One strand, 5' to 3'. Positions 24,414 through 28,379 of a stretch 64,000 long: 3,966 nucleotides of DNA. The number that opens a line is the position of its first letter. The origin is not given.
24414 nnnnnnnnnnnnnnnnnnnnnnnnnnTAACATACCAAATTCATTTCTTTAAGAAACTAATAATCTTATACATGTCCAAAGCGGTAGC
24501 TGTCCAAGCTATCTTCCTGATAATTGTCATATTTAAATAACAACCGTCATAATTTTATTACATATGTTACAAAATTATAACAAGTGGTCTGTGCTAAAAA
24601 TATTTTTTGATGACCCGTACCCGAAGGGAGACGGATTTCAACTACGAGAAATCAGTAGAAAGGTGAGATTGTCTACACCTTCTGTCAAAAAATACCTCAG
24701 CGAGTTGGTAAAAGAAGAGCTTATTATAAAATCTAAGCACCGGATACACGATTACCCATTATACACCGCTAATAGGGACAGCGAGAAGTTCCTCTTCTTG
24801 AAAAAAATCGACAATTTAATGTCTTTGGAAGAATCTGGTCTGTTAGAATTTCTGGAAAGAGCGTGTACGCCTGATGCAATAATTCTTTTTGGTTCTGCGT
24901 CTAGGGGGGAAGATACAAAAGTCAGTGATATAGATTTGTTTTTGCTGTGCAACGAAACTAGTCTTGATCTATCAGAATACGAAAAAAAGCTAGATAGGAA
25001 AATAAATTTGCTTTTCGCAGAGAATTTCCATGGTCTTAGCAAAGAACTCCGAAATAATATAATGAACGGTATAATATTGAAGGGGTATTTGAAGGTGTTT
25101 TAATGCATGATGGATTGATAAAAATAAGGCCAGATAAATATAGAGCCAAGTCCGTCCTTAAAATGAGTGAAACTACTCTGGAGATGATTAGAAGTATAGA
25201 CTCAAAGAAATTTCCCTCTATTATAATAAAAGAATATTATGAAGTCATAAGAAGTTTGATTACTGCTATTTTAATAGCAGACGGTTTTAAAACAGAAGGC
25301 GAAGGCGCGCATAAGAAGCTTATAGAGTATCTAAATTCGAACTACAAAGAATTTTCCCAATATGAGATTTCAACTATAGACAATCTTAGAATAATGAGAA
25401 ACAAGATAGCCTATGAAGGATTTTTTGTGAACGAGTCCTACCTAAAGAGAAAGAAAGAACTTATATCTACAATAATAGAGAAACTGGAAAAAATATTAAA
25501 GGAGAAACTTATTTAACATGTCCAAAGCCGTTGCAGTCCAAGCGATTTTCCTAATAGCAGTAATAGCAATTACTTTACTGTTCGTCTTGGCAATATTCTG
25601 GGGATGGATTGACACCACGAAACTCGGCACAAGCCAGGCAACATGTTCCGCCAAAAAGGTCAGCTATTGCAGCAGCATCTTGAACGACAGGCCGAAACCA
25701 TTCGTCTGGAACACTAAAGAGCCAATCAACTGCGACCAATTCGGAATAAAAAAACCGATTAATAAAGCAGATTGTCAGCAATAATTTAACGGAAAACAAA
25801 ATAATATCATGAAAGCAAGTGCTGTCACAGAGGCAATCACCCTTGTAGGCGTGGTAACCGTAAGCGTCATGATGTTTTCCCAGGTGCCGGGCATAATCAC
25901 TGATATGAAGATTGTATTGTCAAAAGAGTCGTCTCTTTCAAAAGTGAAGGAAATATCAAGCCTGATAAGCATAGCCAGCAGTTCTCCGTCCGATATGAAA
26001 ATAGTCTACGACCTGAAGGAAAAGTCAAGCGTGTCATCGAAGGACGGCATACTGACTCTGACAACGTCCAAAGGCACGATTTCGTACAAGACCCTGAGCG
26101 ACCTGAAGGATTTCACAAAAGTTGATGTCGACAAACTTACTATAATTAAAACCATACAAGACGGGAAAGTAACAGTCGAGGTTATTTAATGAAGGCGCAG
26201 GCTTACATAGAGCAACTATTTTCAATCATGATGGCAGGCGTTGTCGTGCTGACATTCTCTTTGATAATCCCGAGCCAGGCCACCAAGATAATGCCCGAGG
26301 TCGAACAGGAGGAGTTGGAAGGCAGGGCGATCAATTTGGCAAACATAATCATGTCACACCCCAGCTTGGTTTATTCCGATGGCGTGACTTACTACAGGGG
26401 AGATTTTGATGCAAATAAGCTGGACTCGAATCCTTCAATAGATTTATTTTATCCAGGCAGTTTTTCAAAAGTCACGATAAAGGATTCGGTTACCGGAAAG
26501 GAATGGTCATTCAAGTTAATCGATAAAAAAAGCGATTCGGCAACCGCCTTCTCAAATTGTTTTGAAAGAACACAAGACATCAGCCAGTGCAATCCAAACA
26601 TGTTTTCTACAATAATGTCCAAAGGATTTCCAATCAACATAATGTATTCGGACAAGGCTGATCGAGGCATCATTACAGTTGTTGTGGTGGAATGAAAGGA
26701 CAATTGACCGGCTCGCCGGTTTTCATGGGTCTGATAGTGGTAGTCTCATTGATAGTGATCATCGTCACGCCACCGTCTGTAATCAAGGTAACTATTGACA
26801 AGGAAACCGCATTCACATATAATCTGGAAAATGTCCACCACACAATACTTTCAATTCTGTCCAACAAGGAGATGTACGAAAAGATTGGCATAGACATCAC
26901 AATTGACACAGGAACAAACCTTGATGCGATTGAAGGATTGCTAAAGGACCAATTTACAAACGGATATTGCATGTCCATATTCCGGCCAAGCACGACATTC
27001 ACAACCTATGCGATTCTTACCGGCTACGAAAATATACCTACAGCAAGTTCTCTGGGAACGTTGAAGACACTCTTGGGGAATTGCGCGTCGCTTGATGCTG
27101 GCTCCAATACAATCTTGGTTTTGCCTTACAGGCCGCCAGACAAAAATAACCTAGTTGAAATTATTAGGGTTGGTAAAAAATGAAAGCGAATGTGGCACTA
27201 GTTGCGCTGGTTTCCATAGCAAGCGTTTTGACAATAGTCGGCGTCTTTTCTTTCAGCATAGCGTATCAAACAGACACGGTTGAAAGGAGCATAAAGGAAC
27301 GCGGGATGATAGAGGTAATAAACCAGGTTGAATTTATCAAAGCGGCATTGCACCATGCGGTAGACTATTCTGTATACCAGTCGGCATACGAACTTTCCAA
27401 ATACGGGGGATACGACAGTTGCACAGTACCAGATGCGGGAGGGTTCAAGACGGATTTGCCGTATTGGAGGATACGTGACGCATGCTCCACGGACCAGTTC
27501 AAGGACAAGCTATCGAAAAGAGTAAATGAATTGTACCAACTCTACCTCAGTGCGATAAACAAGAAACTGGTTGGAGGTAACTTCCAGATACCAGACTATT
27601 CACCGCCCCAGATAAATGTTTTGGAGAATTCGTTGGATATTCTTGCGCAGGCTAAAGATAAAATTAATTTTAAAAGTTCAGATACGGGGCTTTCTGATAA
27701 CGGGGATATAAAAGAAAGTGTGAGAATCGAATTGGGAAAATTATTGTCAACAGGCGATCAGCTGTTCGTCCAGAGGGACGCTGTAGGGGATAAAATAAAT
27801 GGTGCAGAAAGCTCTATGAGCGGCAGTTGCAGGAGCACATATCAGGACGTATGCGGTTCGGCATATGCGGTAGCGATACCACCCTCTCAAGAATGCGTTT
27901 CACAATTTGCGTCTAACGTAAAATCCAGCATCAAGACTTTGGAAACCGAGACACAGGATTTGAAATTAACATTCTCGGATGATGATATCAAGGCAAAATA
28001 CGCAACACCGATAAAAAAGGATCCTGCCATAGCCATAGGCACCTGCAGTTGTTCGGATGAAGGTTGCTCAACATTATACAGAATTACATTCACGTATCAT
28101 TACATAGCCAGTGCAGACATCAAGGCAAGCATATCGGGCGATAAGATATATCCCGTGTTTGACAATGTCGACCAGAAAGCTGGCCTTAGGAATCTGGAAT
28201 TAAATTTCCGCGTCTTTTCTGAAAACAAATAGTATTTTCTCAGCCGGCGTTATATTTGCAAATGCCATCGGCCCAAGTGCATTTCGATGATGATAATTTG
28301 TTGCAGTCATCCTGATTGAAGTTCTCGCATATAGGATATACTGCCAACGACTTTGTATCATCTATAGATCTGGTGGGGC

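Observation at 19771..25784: Family of small Cys-rich pilin-like paralogs with nucleotide-level identical N-termini, plus a truncated relic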

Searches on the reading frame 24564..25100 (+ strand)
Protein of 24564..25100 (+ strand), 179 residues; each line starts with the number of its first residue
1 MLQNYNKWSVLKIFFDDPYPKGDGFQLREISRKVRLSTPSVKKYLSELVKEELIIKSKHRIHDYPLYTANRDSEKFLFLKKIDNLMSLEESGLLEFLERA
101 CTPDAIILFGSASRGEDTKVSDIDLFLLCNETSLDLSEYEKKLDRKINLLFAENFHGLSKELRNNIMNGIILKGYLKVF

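Call 8: search_protein_families(library=pfam, proteins=[window:24564-25100:+], max_evalue=1)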
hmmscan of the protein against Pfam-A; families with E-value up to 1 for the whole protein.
window:24564-25100:+ (179 aa): 14 families
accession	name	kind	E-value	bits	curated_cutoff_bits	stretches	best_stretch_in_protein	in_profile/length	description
PF18765.7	Polbeta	-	2.7e-08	34.3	26.9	1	95-147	5-64/93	Polymerase beta, Nucleotidyltransferase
PF01909.29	NTP_transf_2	-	4.9e-08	33.7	21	1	95-168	6-88/93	Nucleotidyltransferase domain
PF13412.12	HTH_24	-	0.00043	20.2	21.9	1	28-54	21-47/48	Winged helix-turn-helix DNA-binding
PF14532.12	Sigma54_activ_2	-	0.0015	19.2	25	1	41-102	37-98/138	Sigma-54 interaction domain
PF22600.2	MTPAP-like_central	-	0.0051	17.3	27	1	96-141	32-74/139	Poly(A) RNA polymerase, mitochondrial-like, central palm domain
PF01978.25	TrmB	-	0.015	15.6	25.6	1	27-68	25-63/68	Sugar-specific transcriptional regulator TrmB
PF03445.19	DUF294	-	0.016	15.5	21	1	100-142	46-89/138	Putative nucleotidyltransferase DUF294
PF14947.12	HTH_45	-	0.028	14.9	25.5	1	29-58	24-53/77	Winged helix-turn-helix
PF01047.28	MarR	-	0.041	14.2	24.6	1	27-59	20-52/59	MarR family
PF22979.2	HTH_69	-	0.052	13.9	27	1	23-56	25-58/69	Winged helix-turn-helix domain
PF08221.17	HTH_9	-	0.071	13.7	23.4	1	27-53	30-56/62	RNA polymerase III subunit RPC82 helix-turn-helix domain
PF12633.13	Adenyl_cycl_N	-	0.077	13.4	27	1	100-150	89-137/199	Adenylate cyclase NT domain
PF09339.16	HTH_IclR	-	0.11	12.8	22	1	25-53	19-47/52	IclR helix-turn-helix domain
PF01022.26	HTH_5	-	0.33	11.3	22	1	28-56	19-47/47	Bacterial regulatory protein, arsR family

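Call 58: search_protein_families(library=ncbifam, proteins=[window:24564-25100:+], max_evalue=1)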
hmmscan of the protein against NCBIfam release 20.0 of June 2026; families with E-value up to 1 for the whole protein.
window:24564-25100:+ (179 aa): 10 families
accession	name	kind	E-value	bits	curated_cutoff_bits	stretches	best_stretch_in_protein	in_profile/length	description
NF047752.1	MntA_antitoxin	equivalog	3.1e-07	30.2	60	1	98-144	2-50/106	type VII toxin-antitoxin system MntA family adenylyltransferase antitoxin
NF051895.1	anti_phage_HalB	equivalog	1.4e-05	24.8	190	1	105-134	1-30/211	anti-phage Hailong system nucleotidyltransferase HalB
NF053610.1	Sso10a_fam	subfamily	0.0017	18.4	60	1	30-58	23-51/64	Sso10a family chromatin protein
NF040939.2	trans_reg_lrs14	equivalog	0.016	15.2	90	1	25-60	37-72/103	Lrs14 family HTH-type transcriptional regulator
NF041055.1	ryptide_RrrA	equivalog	0.025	14.3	45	1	73-90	7-24/41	ryptide family R-Y-crosslinked RiPP peptide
NF053660.1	ORF80_fam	equivalog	0.047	13.6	95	1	27-60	19-52/70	ORF80 family leucine zipper DNA-binding protein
NF053606.1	Sta1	subfamily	0.059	13.5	80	1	25-65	35-77/100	Sta1 family transcriptional regulator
NF033061.1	ANT_4p_I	equivalog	0.089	12.4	350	1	105-135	32-62/253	ANT(4')-I family aminoglycoside nucleotidyltransferase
NF033546.1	transpos_IS21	equivalog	0.17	11.3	160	1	23-48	7-32/294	IS21 family transposase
NF028535.0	ANT_4p_II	subfamily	0.19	10.9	350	1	104-133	20-49/251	ANT(4')-II family aminoglycoside nucleotidyltransferase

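Call 70: find_related_loci(query=A9, collection=metagenome_contigs, flank=3000)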
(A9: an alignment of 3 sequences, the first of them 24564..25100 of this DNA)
Query A9 (179 aa) in metagenome_contigs; peptide patterns used: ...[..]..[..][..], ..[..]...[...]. (x = any residue, [..] = any of these).
592 stretches matched a pattern; 187 encode a relative of the query (tblastn E <= 1e-3); the best 80 are kept; 80 distinct loci.
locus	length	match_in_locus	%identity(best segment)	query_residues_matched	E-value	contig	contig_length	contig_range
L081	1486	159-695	93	1-179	5e-120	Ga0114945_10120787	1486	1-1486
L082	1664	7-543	66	1-179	9e-84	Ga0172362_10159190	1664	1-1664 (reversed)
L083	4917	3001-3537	68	1-179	4e-79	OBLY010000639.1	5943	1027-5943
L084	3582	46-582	68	1-179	3e-78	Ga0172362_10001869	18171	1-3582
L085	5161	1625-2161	66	1-179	2e-77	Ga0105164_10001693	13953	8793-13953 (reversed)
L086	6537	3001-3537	66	1-179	2e-77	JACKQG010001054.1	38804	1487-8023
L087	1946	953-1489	66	1-179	3e-80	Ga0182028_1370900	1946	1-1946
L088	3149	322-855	67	1-179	7e-78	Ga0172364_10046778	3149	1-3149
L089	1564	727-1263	64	1-179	1e-80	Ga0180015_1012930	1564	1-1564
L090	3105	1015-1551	66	1-179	7e-77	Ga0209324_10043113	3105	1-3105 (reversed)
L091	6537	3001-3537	66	1-179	2e-76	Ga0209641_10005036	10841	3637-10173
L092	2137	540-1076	67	1-179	3e-78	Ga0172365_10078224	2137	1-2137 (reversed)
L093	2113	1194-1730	65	1-179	8e-78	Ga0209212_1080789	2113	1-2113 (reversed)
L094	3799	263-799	65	1-179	1e-75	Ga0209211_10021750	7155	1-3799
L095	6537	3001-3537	63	1-179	3e-74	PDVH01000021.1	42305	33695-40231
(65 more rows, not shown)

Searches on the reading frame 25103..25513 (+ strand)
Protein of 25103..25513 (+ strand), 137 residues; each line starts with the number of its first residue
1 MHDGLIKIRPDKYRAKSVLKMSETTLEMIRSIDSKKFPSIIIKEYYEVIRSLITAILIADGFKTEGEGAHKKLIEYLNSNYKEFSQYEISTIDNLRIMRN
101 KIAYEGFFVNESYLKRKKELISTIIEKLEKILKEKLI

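Call 8: search_protein_families(library=pfam, proteins=[window:25103-25513:+], max_evalue=1)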
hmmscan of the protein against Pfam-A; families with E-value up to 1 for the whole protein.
window:25103-25513:+ (137 aa): 0 families

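Call 57: search_solved_structures(query=window:25103-25513:+, max_evalue=10)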
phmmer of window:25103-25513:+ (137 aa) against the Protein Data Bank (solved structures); distinct sequences matched with E-value up to 10: 3.
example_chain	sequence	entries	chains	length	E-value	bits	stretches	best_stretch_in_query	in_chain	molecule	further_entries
9dnl_A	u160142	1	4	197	0.51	13.9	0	105-134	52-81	Engineered RamR variant R2.2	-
5h0k_A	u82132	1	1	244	0.62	13.7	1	32-121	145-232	Uncharacterized protein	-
5h0j_A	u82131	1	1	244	0.62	13.6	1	32-121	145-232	Uncharacterized protein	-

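Call 58: search_protein_families(library=ncbifam, proteins=[window:25103-25513:+], max_evalue=1)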
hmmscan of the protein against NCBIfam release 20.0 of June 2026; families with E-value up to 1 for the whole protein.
window:25103-25513:+ (137 aa): 0 families

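Call 84: search_protein_families(library=pfam, proteins=[window:25103-25513:+], max_evalue=1)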
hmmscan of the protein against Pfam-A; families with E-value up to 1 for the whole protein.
window:25103-25513:+ (137 aa): 0 families

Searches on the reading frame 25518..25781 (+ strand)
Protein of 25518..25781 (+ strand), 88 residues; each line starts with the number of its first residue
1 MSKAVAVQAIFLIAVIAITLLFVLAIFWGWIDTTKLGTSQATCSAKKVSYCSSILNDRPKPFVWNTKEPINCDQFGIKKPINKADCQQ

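Call 8: search_protein_families(library=pfam, proteins=[window:25518-25781:+], max_evalue=1)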
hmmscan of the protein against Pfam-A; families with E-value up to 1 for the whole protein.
window:25518-25781:+ (88 aa): 2 families
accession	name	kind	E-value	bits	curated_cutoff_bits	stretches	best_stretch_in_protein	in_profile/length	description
PF22850.1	CATSPERD-E_C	-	0.036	14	27.4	1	35-86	79-129/215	CATSPERD/E C-terminal domain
PF02723.19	CoV_E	-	0.21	12.2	32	1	5-26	10-31/75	Coronavirus small envelope protein E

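Call 35: find_homologous_proteins(query=A4, max_evalue=0.001)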
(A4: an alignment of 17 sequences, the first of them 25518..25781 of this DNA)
Query A4 (17 sequences) (88 aa, profile of the alignment): 30 proteins with E <= 0.001 among 333 candidates.
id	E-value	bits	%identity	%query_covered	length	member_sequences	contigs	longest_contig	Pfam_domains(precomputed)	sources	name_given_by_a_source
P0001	9.9e-32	127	69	99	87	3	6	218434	-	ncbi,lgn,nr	ncbi:MAG: hypothetical protein QW818_01460 [Candidatus Aenigmatarchaeota archaeon]|nr:hypothetical p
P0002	9.3e-31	124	69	99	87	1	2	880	-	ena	-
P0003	3.0e-29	119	100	100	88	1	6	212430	-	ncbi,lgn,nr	ncbi:MAG: hypothetical protein HYW23_03895 [Candidatus Aenigmarchaeota archaeon]|nr:hypothetical pro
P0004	3.9e-29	119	64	100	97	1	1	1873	-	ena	-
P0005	3.3e-28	116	65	94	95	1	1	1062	-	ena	-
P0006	5.4e-28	115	58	100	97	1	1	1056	-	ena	-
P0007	1.5e-27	113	69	94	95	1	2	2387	-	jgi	-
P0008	1.7e-27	113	36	99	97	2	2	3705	-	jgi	-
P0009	3.0e-27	113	30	98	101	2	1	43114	-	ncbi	-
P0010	4.4e-27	112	57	100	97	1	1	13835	-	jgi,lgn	-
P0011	2.0e-26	110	34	98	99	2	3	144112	-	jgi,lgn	jgi:hypothetical protein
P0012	2.2e-26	110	31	97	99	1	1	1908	-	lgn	-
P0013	3.3e-26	109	31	99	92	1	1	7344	-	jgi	-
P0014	3.6e-26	109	33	97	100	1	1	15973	-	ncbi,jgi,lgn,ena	-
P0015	3.7e-26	109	32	98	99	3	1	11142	-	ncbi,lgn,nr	ncbi:MAG: hypothetical protein NT016_02895 [Candidatus Aenigmarchaeota archaeon]|nr:hypothetical pro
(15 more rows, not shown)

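Call 45: predict_structure(alignment_id=A8)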
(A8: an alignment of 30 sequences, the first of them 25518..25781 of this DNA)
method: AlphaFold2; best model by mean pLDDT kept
length: 88 residues; sequences in the alignment: 30
mean_pLDDT: 82.6   pTM: 0.53
mean pLDDT of the five models: 82.6, 79.2, 78.3, 77.2, 74.4
residues with pLDDT >= 90: 15; 70-90: 58; 50-70: 15; < 50: 0
segments of 3 or more residues with pLDDT < 50: none
pLDDT, mean of each block of 10 residues (from residue 1): 72 95 82 64 88 88 86 88 81
secondary structure, 60 per line:
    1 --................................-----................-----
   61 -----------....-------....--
elements in order: H3-34 H40-55 H72-75 H83-86

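Call 47: fold_search(model_id=the predicted structure, library=pdb)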
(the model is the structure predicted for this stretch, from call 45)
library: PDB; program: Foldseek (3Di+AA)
matches with E <= 10: 0; with E <= 0.001: 0
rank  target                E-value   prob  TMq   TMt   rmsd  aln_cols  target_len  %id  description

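Call 51: search_solved_structures(query=A8, max_evalue=10)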
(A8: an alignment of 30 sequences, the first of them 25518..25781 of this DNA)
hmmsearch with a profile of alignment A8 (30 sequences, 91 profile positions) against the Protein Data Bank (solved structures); distinct sequences matched with E-value up to 10: 0.

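Call 58: search_protein_families(library=ncbifam, proteins=[window:25518-25781:+], max_evalue=1)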
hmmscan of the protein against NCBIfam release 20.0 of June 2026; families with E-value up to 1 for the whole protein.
window:25518-25781:+ (88 aa): 0 families

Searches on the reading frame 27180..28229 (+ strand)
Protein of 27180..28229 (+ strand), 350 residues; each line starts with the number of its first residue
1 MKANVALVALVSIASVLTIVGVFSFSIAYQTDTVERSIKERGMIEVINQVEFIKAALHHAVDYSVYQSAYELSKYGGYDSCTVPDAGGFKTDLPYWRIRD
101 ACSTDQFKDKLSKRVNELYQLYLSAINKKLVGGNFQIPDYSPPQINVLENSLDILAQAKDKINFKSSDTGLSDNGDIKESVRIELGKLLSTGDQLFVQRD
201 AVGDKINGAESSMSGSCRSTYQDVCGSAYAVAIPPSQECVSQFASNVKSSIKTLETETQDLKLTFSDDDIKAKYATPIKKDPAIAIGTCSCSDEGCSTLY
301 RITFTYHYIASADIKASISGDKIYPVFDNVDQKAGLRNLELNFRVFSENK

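Call 9: search_protein_families(library=pfam, proteins=[window:27180-28229:+], max_evalue=1)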
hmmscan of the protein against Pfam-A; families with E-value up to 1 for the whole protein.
window:27180-28229:+ (350 aa): 0 families
